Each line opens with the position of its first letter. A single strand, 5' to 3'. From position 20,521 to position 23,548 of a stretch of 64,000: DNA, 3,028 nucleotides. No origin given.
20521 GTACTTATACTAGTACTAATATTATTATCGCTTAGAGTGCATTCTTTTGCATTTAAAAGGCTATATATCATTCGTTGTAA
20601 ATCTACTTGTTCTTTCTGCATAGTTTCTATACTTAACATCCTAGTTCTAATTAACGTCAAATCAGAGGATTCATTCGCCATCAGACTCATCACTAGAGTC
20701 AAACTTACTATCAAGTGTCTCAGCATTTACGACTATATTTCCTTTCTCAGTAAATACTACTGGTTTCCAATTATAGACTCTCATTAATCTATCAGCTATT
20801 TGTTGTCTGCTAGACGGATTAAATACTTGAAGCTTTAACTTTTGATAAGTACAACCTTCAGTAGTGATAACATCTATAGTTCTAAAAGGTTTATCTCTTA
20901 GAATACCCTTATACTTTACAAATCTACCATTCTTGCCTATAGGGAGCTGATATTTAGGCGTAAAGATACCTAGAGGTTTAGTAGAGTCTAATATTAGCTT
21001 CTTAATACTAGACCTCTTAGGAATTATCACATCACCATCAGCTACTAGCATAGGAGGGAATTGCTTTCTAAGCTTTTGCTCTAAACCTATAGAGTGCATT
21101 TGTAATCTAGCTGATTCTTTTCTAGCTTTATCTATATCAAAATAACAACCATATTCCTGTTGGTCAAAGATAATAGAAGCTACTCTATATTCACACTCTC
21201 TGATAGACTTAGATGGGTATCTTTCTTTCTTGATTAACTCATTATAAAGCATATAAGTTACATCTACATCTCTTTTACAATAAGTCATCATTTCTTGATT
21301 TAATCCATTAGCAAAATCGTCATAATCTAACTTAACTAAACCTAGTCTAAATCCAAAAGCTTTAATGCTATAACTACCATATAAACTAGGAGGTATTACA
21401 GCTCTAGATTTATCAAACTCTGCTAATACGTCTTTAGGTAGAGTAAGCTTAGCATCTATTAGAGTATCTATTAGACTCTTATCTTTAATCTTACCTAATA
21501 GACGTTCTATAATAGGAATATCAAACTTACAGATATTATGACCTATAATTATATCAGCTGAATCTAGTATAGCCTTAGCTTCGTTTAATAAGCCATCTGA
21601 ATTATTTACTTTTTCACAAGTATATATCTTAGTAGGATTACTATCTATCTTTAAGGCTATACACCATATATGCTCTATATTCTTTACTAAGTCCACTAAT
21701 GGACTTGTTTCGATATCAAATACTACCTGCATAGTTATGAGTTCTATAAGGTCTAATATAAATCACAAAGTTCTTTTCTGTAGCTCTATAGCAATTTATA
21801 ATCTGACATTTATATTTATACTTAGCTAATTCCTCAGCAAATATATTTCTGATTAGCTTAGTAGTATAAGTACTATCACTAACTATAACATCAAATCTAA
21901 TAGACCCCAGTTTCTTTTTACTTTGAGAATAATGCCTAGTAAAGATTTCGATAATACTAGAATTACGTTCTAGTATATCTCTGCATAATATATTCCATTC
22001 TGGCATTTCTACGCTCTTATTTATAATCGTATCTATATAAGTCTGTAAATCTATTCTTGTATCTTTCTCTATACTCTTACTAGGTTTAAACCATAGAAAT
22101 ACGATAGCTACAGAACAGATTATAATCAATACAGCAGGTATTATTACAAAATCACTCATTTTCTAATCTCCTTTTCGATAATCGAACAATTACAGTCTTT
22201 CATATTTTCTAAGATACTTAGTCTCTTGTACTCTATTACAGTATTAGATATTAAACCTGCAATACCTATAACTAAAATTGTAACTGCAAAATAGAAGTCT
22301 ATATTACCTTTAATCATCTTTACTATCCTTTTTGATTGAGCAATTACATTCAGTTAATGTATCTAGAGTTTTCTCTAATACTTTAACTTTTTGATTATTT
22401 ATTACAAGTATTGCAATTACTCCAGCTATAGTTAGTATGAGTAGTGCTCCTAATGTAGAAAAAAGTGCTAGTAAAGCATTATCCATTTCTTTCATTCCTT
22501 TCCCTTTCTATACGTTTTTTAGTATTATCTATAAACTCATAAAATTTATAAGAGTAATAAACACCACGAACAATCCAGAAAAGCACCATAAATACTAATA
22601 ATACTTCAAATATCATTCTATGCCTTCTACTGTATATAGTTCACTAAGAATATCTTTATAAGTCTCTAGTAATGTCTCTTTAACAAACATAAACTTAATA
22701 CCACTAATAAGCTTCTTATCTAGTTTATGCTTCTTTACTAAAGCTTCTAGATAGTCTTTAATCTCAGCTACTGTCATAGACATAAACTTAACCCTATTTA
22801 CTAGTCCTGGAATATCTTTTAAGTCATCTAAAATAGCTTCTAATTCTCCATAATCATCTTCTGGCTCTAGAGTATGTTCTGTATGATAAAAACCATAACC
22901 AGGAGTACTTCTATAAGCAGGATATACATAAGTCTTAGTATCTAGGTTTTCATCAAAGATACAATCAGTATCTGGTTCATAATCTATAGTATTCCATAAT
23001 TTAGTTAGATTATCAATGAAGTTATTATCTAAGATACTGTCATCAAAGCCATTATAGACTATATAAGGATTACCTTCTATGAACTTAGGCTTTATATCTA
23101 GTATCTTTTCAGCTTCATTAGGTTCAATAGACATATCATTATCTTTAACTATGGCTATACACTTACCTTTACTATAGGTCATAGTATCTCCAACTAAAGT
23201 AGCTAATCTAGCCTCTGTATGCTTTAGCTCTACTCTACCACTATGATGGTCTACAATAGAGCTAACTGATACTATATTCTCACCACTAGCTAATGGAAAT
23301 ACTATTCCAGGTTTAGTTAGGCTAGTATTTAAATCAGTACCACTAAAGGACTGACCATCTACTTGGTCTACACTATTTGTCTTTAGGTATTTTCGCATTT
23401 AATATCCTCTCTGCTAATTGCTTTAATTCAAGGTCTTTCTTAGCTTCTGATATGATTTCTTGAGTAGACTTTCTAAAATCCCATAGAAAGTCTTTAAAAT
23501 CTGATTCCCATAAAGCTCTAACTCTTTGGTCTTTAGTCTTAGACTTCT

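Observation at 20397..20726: Family-A DNA polymerase split into two ORFs by a 254-nt spacer exactly at the thumb-region junction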

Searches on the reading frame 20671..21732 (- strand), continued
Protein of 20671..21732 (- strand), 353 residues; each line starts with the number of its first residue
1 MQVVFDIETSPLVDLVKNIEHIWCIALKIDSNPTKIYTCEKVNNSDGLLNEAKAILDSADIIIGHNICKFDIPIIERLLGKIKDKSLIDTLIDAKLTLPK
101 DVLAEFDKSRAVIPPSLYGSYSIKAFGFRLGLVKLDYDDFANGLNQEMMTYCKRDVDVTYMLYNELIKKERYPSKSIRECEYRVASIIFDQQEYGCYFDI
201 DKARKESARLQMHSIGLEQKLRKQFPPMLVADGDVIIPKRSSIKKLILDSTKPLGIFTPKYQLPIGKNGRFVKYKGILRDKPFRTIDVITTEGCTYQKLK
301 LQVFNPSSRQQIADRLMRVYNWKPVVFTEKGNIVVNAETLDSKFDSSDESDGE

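Call 30: search_solved_structures(query=window:20671-21732:-, max_evalue=0.001, show_alignments=1)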
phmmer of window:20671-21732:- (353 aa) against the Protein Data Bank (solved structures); distinct sequences matched with E-value up to 0.001: 4.
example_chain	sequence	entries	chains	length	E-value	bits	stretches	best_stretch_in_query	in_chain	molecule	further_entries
6n7w_H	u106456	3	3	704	1.6e-11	47.4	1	4-342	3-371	DNA-directed DNA polymerase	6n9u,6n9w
2ajq_A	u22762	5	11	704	4.4e-11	46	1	43-342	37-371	T7 DNA polymerase | DNA-directed DNA polymerase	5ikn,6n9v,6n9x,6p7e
1zyq_A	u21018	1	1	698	5.1e-08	35.9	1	4-342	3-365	DNA polymerase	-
1skr_A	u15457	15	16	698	5.1e-08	35.9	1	4-342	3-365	DNA polymerase | DNA-directed DNA polymerase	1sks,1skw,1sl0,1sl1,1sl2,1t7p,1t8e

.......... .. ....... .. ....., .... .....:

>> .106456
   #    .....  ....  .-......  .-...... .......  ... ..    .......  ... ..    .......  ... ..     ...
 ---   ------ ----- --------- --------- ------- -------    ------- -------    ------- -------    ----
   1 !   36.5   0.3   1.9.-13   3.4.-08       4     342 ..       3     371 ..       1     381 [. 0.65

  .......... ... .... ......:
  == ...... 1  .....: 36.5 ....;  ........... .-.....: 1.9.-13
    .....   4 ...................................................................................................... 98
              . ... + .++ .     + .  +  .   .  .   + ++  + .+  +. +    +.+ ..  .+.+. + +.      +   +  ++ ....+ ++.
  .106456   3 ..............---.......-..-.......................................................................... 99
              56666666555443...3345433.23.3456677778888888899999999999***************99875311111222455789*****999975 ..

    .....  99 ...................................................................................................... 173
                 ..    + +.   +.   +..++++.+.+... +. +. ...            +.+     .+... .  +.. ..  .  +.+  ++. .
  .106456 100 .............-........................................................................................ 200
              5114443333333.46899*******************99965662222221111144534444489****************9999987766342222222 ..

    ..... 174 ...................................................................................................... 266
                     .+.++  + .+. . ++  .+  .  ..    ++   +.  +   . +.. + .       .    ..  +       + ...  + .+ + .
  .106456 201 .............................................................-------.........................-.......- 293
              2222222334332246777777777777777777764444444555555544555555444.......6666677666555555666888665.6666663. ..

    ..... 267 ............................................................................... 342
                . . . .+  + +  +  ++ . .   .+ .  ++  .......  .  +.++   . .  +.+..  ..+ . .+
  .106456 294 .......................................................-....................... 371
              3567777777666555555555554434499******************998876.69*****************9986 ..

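Call 47: find_related_loci(query=A1, collection=genome_contigs, flank=3500)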
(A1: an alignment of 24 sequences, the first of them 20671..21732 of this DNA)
Query A1 (353 aa) in genome_contigs; peptide patterns used: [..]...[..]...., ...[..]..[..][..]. (x = any residue, [..] = any of these).
285 stretches matched a pattern; 80 encode a relative of the query (tblastn E <= 1e-3); 80 distinct loci.
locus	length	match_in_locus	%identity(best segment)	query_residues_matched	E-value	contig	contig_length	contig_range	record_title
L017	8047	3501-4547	52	1-350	4e-105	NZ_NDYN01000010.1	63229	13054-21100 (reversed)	Campylobacter concisus strain CCUG 19995 Contig010, whole genome shotgun sequence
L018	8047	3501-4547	52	1-350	4e-105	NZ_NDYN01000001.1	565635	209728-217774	Campylobacter concisus strain CCUG 19995 Contig001, whole genome shotgun sequence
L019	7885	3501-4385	33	3-346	4e-46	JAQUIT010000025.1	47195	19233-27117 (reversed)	MAG: Desulfuromonadaceae bacterium isolate STCSWMC_67 NODE_1440_length_47195_cov_34.087660_ST_CSWMC, whole genome shotgu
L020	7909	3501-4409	34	1-342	2e-43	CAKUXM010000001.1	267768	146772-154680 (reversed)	MAG: uncultured Candidatus Melainabacteria bacterium isolate REFINED_METABAT215_TOP10_CONTIGS_1500_ASSEMBLY_K77_MERGED__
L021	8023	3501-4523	30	1-344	1e-39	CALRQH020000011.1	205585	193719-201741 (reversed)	MAG: Mesorhizobium carmichaelinearum isolate JJ-M6D1-105-2-m1-bin325 genome assembly, contig: JJ-M6D1-105-C25, whole gen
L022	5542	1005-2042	32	1-340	2e-39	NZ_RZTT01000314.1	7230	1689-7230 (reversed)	Mesorhizobium sp. M7A.T.Ca.US.000.02.2.1 NODE_314_length_7230_cov_3.19034, whole genome shotgun sequence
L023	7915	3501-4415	31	1-342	4e-39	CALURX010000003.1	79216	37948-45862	MAG: Candidatus Gastranaerophilales bacterium isolate BRZ_KQ__bin27 genome assembly, contig: BRZ_KQ__NODE_612_length_792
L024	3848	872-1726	31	1-340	9e-39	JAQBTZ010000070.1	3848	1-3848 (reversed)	MAG: bacterium isolate casp150-mb.130 NODE_55239_length_3848_cov_0.059483, whole genome shotgun sequence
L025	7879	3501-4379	32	1-342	1e-38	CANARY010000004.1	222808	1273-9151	MAG TPA_asm: uncultured Candidatus Melainabacteria bacterium isolate SRR14836528_bin.19_metawrap_v1.3_MAG genome assembl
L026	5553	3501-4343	32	1-342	2e-38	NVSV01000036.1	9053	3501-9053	MAG: Candidatus Pelagibacter sp. isolate NORP132 Contig_sourceCTD_3091, whole genome shotgun sequence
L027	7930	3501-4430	30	3-340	7e-38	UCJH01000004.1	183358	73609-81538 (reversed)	Rhizobiales bacterium isolate AFS086343 genome assembly, contig: contig_4, whole genome shotgun sequence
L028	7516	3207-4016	32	1-331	8e-38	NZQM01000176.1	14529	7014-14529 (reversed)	MAG: Parvibaculum sp. isolate EAC60 MHASMcontig_1043771, whole genome shotgun sequence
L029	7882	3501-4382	30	1-341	1e-37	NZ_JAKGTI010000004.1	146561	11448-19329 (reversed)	Maritalea mediterranea strain P4.10X NODE_4_length_146561_cov_435.814376, whole genome shotgun sequence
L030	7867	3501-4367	31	1-342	6e-37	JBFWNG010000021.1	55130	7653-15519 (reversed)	MAG: Oligoflexales bacterium isolate CA_2019_TPBF_107 NODE_4046_length_55130_cov_37.747977_TPBF, whole genome shotgun se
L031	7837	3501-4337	32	4-341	7e-37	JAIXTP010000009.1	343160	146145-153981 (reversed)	MAG: Hyphomicrobiales bacterium isolate C8_MAG_00042 pond_C8_MAG_00042_000000000013, whole genome shotgun sequence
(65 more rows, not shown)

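Call 67: predict_structure(alignment_id=A1)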
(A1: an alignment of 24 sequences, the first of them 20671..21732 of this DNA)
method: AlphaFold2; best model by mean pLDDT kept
length: 353 residues; sequences in the alignment: 24
mean_pLDDT: 83.0   pTM: 0.55
mean pLDDT of the five models: 83.0, 81.3, 80.9, 80.8, 76.6
residues with pLDDT >= 90: 126; 70-90: 184; 50-70: 28; < 50: 15
segments of 3 or more residues with pLDDT < 50: 256-260, 344-353
pLDDT, mean of each block of 10 residues (from residue 1): 94 79 96 96 92 95 93 93 87 93 90 89 92 80 86 95 94 88 83 69 79 84 84 87 80 52 68 67 77 85 84 85 81 75 47 36
secondary structure, 60 per line:
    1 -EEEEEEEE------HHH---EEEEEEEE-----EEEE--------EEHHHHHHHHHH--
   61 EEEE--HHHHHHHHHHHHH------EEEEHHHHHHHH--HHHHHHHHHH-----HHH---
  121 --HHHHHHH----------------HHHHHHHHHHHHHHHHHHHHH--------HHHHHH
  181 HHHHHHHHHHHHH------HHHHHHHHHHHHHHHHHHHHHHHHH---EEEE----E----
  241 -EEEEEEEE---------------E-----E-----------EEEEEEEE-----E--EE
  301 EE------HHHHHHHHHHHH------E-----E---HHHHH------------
elements in order: E2-9 E22-29 E35-38 H49-58 E61-64 H67-79 E86-89 H90-97 H100-109 H123-129 H146-166 H175-193 H200-224 E228-231 E242-249 E283-290 E299-302 H309-320 H337-341

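Call 70: fold_search(model_id=the predicted structure, library=pdb)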
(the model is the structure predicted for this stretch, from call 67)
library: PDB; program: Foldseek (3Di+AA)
matches with E <= 10: 287; with E <= 0.001: 104
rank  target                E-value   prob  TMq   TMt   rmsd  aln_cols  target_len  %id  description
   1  6p7e_A                1.5e-14  1.00  0.45  0.24  18.2       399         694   21  Structure of T7 DNA Polymerase Bound to a Primer/Template DNA and a Peptide that Mimics the C-terminal Tail of the Pri (released 2020-03-04)
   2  2ajq_A                1.6e-14  1.00  0.45  0.24  17.8       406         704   21  Structure of replicative DNA polymerase provides insigts into the mechanisms for processivity, frameshifting and editi (released 2006-09-26)
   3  2ajq_F                3.5e-14  1.00  0.45  0.24  17.8       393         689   23  Structure of replicative DNA polymerase provides insigts into the mechanisms for processivity, frameshifting and editi (released 2006-09-26)
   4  6p7e_B                4.7e-14  1.00  0.45  0.23  19.2       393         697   23  Structure of T7 DNA Polymerase Bound to a Primer/Template DNA and a Peptide that Mimics the C-terminal Tail of the Pri (released 2020-03-04)
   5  6p7e_C                1.3e-13  1.00  0.46  0.25  18.0       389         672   22  Structure of T7 DNA Polymerase Bound to a Primer/Template DNA and a Peptide that Mimics the C-terminal Tail of the Pri (released 2020-03-04)
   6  6n7w_H                1.3e-13  1.00  0.44  0.23  18.2       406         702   21  Structure of bacteriophage T7 leading-strand DNA polymerase (D5A/E7A)/Trx in complex with a DNA fork and incoming dTTP (released 2019-03-06)
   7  1skr_A                3.3e-13  1.00  0.38  0.21  18.2       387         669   22  T7 DNA Polymerase Complexed To DNA Primer/Template and ddATP (released 2004-07-06)
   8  1tk5_A                9.2e-13  1.00  0.38  0.21  17.5       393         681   21  T7 DNA polymerase binary complex with 8 oxo guanosine in the templating strand (released 2004-08-31)
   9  1tk0_A                1.4e-12  1.00  0.38  0.20  17.8       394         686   21  T7 DNA polymerase ternary complex with 8 oxo guanosine and ddCTP at the insertion site (released 2004-08-31)
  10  1tkd_A                1.6e-12  1.00  0.38  0.21  17.9       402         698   20  T7 DNA polymerase ternary complex with 8 oxo guanosine and dCMP at the elongation site (released 2004-08-31)
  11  1zyq_A                1.6e-12  1.00  0.38  0.21  17.9       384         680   22  T7 DNA polymerase in complex with 8oG and incoming ddATP (released 2005-11-22)
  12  1tk8_A                1.8e-12  1.00  0.38  0.20  18.0       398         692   21  T7 DNA polymerase ternary complex with 8 oxo guanosine and dAMP at the elongation site (released 2004-08-31)
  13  1sl2_A                3.7e-12  1.00  0.38  0.21  18.3       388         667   21  Ternary 5' complex of T7 DNA polymerase with a DNA primer/template containing a cis-syn thymine dimer on the template  (released 2004-07-06)
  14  1x9m_A                5.3e-12  1.00  0.38  0.21  18.2       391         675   21  T7 DNA polymerase in complex with an N-2-acetylaminofluorene-adducted DNA (released 2004-10-26)
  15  1sl1_A                5.6e-12  1.00  0.38  0.21  17.9       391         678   20  Binary 5' complex of T7 DNA polymerase with a DNA primer/template containing a cis-syn thymine dimer on the template (released 2004-07-06)
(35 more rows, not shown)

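Call 71: find_encoding_contigs(protein=P0004, flank=2500, max_places=1)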
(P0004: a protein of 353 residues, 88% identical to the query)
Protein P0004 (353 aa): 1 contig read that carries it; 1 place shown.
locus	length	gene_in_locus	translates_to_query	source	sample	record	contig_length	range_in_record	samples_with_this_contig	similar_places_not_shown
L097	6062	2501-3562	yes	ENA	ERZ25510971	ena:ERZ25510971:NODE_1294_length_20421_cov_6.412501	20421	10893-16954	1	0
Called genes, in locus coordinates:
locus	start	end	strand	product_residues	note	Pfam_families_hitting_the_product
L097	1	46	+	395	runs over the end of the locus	-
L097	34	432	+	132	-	-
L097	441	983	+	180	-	-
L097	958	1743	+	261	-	-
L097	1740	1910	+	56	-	-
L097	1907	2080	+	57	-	-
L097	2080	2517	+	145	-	-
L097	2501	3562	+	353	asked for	PF01612:DNA_pol_A_exo1, PF13482:RNase_H_2 (faint)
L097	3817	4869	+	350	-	PF00476:DNA_pol_A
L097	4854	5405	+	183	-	-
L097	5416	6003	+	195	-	-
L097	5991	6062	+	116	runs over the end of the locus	-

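Call 72: find_encoding_contigs(protein=P0006, flank=2500, max_places=1)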
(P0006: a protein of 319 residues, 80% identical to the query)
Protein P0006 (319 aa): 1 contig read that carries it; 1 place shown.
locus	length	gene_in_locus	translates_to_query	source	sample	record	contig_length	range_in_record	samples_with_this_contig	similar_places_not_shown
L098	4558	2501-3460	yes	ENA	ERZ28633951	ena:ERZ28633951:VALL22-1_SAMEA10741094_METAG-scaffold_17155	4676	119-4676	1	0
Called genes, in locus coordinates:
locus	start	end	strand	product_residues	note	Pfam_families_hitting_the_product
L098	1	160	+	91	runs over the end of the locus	?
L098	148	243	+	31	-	-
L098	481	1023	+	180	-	-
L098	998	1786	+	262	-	-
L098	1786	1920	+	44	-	-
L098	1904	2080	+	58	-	-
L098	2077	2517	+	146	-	-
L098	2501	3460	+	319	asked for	PF01612:DNA_pol_A_exo1 (weak), PF13482:RNase_H_2 (faint)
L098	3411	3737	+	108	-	-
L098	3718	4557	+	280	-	?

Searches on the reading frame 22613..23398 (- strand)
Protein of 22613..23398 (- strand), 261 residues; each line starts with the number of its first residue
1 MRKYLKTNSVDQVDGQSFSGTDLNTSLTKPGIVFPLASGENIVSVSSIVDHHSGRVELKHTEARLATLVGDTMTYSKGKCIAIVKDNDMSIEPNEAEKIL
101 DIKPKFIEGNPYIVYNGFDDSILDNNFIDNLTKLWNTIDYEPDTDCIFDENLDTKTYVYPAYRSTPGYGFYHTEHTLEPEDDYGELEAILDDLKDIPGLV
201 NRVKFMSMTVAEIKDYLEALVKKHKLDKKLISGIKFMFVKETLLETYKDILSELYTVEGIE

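Call 21: search_protein_families(library=phrogs, proteins=[window:22613-23398:-], max_evalue=0.01)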
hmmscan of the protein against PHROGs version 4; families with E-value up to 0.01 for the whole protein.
window:22613-23398:- (261 aa): 1 family
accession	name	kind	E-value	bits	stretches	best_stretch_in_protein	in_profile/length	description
phrog_33389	-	unknown function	0.0028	18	1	185-250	116-179/248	-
